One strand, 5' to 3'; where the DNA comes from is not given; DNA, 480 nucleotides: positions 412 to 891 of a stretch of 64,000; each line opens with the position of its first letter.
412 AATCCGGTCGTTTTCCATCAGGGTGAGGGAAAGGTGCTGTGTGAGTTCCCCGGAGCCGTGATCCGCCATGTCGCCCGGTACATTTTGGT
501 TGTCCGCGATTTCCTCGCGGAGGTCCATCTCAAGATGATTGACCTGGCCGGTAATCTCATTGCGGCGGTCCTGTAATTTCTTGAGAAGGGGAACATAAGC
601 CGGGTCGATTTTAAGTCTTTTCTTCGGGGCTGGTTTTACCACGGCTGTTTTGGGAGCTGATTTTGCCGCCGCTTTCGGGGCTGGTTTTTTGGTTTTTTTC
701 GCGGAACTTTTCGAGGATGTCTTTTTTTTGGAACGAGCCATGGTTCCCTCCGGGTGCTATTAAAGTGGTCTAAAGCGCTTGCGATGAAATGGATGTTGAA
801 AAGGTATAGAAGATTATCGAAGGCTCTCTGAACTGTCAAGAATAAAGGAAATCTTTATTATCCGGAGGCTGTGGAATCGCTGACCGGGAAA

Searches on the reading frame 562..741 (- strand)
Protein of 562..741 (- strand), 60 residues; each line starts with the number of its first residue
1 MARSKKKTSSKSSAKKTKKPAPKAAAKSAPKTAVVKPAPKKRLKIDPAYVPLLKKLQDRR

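Call 34: search_protein_families(library=pfam, proteins=[window:562-741:-], max_evalue=10)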
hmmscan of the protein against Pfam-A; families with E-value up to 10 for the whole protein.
seq(60 aa): 1 family
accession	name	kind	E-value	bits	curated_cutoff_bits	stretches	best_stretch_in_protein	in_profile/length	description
PF10446.14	DUF2457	-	0.24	11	30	1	3-44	282-322/467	Protein of unknown function (DUF2457)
